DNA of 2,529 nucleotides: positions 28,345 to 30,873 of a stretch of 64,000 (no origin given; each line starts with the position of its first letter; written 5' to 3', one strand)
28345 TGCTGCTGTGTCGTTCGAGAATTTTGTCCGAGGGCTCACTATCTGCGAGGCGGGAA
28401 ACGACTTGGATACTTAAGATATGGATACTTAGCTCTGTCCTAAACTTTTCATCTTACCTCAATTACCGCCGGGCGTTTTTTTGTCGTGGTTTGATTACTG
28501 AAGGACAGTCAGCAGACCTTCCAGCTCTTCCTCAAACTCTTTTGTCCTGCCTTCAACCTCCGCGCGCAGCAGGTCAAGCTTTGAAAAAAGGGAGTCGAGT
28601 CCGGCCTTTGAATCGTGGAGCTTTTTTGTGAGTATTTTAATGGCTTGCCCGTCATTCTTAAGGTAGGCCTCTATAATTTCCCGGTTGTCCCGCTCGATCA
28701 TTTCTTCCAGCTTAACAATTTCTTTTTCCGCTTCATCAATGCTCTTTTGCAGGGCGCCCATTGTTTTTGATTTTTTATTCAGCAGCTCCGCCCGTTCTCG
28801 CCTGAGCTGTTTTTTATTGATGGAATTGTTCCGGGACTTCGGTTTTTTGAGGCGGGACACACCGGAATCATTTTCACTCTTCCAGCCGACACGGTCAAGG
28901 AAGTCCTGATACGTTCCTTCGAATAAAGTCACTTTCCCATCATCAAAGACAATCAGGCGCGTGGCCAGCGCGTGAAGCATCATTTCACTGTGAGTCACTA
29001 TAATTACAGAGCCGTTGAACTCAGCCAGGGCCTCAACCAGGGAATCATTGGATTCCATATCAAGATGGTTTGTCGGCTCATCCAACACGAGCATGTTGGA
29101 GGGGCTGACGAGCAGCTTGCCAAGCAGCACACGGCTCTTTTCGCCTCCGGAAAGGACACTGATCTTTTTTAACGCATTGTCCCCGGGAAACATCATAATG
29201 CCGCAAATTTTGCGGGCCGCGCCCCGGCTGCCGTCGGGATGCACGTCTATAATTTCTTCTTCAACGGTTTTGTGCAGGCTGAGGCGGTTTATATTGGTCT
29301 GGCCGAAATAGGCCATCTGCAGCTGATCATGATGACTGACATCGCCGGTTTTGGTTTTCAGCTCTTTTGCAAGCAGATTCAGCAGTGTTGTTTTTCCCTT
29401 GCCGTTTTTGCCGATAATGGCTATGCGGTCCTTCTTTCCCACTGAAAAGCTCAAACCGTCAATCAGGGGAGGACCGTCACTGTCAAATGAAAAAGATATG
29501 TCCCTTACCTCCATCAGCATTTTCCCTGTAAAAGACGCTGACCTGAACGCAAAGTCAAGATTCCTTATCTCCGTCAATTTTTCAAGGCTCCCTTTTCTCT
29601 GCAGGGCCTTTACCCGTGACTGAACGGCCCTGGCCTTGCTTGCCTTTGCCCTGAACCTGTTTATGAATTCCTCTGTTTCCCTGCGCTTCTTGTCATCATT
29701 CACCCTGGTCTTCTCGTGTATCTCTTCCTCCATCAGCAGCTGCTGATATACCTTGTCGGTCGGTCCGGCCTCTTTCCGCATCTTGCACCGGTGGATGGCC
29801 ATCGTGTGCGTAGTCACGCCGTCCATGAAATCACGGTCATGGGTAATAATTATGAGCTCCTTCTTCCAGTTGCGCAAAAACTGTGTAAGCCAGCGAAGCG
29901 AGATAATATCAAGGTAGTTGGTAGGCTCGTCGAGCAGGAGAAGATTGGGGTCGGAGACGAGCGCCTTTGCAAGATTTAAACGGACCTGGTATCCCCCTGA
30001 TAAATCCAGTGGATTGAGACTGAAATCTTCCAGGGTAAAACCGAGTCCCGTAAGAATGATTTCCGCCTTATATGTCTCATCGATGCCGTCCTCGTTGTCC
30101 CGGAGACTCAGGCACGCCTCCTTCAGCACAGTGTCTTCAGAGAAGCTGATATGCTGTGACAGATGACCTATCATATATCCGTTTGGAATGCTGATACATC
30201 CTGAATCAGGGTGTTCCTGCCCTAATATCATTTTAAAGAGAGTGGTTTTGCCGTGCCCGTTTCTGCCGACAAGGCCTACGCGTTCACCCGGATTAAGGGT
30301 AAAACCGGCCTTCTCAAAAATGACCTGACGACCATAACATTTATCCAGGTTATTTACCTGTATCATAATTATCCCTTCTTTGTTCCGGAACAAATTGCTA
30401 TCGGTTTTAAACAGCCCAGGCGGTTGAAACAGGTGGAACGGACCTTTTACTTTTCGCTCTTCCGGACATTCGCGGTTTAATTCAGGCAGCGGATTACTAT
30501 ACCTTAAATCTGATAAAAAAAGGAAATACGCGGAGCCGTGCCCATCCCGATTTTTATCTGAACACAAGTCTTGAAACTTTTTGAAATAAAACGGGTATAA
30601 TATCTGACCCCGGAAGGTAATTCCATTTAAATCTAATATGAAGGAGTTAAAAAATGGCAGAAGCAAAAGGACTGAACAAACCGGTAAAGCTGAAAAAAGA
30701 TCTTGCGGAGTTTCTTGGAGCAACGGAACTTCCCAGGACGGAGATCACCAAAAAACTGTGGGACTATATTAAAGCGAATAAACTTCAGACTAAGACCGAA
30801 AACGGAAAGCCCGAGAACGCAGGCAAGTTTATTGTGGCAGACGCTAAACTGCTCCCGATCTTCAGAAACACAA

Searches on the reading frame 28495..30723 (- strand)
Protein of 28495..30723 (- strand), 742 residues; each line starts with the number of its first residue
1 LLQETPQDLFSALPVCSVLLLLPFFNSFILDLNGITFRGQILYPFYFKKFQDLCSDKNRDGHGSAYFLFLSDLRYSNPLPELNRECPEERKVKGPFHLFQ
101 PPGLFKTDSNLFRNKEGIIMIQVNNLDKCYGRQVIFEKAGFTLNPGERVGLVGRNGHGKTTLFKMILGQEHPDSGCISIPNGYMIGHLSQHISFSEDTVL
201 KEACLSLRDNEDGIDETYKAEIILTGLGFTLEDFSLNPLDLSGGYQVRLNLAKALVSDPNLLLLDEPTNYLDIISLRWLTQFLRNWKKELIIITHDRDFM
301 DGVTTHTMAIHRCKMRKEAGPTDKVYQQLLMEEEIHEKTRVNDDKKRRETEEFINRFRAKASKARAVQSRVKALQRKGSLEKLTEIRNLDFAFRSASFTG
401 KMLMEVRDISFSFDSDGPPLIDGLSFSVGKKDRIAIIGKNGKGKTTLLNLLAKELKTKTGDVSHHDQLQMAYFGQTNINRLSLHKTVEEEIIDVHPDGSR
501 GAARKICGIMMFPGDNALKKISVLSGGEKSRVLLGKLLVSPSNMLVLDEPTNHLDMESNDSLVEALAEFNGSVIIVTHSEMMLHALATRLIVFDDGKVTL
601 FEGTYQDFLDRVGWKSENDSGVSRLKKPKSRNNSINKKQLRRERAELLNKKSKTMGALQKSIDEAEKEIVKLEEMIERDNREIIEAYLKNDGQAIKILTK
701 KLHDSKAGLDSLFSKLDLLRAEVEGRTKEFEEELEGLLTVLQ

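Call 63: search_protein_families(library=pfam, proteins=[window:28495-30723:-], max_evalue=0.001)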
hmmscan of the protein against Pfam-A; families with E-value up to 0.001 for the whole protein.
window:28495-30723:- (742 aa): 14 families
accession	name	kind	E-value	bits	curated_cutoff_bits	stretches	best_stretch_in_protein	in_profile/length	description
PF00005.33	ABC_tran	-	3.8e-49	167.3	25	2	138-269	3-137/137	ABC transporter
PF12848.13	ABC_tran_Xtn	-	2e-12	47.5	25.9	1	310-383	3-76/85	ABC transporter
PF13304.12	AAA_21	-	3.6e-11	44.1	27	0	537-579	251-299/304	AAA domain, putative AbiEii toxin, Type IV TA system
PF02463.25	SMC_N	-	8.7e-11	42.1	40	0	521-591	134-210/220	RecF/RecN/SMC N terminal domain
PF01926.29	MMR_HSR1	-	1.2e-06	29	21.9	0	433-463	1-30/113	50S ribosome-binding GTPase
PF05729.18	NACHT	-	4.7e-06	27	26.7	0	433-460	2-29/167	NACHT domain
PF00006.31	ATP-synt_ab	-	5.2e-06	26.7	29.5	0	141-180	9-48/213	ATP synthase alpha/beta family, nucleotide-binding domain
PF13175.12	AAA_15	-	7.4e-06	26.2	32.1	0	434-458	26-50/374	AAA ATPase domain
PF03193.22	RsgA_GTPase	-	1.8e-05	25.1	30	1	432-467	107-142/174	RsgA GTPase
PF13401.12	AAA_22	-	2.7e-05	24.9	27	0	434-484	8-33/130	AAA domain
PF00931.28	NB-ARC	-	0.00015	21.5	23.5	0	148-169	20-41/248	NB-ARC domain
PF00004.35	AAA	-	0.00019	22.3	21.2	0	436-476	3-42/131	ATPase family associated with various cellular activities (AAA)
PF13555.12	AAA_29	-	0.00036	20.7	27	0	425-448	16-39/61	P-loop containing region of AAA domain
PF02367.23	TsaE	-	0.00078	19.8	26.6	0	428-459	18-49/128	Threonylcarbamoyl adenosine biosynthesis protein TsaE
